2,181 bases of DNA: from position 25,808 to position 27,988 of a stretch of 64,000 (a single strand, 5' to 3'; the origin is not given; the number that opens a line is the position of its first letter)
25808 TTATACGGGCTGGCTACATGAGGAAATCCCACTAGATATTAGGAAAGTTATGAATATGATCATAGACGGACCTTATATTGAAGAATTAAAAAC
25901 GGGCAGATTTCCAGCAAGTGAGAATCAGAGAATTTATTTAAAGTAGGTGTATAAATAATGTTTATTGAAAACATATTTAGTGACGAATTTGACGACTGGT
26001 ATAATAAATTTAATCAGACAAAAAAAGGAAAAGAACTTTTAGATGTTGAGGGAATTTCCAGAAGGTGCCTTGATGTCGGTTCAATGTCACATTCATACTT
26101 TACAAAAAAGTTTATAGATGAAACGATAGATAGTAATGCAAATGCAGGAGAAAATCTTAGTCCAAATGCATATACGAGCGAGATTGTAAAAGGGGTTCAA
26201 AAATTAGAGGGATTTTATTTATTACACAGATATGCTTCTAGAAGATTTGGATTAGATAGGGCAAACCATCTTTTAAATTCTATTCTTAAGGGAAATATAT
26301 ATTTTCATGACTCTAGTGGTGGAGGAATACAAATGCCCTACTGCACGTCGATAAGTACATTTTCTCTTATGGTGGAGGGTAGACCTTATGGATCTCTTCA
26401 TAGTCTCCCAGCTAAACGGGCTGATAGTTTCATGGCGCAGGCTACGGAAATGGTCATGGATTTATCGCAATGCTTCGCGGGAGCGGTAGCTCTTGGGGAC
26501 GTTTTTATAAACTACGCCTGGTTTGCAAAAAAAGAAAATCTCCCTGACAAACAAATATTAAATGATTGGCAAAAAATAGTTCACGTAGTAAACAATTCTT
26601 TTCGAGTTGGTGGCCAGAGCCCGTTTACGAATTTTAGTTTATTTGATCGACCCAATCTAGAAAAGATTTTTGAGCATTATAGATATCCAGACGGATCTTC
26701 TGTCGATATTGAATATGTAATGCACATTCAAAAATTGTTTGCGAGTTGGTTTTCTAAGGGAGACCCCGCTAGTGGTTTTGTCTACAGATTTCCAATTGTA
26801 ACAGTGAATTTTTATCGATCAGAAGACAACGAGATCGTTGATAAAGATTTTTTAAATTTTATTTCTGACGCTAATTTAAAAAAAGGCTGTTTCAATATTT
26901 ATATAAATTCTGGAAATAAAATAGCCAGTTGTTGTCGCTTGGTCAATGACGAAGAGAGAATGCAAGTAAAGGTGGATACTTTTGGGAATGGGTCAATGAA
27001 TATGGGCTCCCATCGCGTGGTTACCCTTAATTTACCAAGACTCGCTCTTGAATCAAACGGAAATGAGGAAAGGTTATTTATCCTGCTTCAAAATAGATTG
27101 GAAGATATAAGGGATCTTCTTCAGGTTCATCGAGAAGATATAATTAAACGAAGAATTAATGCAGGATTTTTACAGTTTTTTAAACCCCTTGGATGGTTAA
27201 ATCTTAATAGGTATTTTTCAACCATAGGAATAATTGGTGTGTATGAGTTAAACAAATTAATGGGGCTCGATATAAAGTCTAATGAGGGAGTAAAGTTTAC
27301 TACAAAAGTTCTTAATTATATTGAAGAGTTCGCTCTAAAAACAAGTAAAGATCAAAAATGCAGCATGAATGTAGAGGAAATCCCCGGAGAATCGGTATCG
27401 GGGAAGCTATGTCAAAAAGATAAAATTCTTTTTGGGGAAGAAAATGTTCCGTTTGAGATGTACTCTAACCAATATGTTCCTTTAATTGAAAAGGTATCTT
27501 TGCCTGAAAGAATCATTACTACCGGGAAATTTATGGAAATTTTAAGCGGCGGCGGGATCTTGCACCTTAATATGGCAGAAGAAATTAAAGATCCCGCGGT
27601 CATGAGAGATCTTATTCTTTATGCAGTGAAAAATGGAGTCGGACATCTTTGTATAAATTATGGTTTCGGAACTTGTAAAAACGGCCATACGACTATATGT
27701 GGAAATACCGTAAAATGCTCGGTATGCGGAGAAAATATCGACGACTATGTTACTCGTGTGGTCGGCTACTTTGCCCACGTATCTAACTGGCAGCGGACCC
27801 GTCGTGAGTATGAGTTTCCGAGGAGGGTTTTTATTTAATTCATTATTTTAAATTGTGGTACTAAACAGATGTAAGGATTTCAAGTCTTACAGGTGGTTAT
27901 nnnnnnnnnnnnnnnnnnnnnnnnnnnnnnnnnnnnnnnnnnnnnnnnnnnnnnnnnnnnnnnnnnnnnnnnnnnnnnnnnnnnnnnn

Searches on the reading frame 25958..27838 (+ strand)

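Call 69: search_protein_families(library=ncbifam, proteins=[window:25958-27838:+], max_evalue=0.00001)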
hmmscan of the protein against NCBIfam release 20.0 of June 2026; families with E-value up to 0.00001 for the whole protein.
window:25958-27838:+ (626 aa): 8 families
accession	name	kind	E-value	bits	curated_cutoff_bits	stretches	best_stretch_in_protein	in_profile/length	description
NF006127.0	PRK08271.1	equivalog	8e-202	672.1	545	1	2-625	2-626/631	anaerobic ribonucleoside-triphosphate reductase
TIGR02827.1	RNR_anaer_Bdell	equivalog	1.7e-109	367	568.3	1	52-625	24-596/596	anaerobic ribonucleoside-triphosphate reductase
TIGR02487.1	NrdD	equivalog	8.7e-63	212.7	326.35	1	104-623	35-578/581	anaerobic ribonucleoside-triphosphate reductase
NF006358.0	PRK08579.1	equivalog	1.6e-60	205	585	2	350-623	333-619/624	anaerobic ribonucleoside triphosphate reductase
NF006126.0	PRK08270.1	equivalog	1.7e-53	181.9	548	1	110-621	156-676/684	ribonucleoside triphosphate reductase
NF005497.0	PRK07111.1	equivalog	2.8e-20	72.3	764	1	422-617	534-735/746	anaerobic ribonucleoside triphosphate reductase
NF006732.0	PRK09263.1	equivalog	2.1e-18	66.1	657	1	340-608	398-686/712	anaerobic ribonucleoside-triphosphate reductase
NF011292.0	PRK14704.1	equivalog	1.5e-13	50.3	736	1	421-621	404-613/618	anaerobic ribonucleoside triphosphate reductase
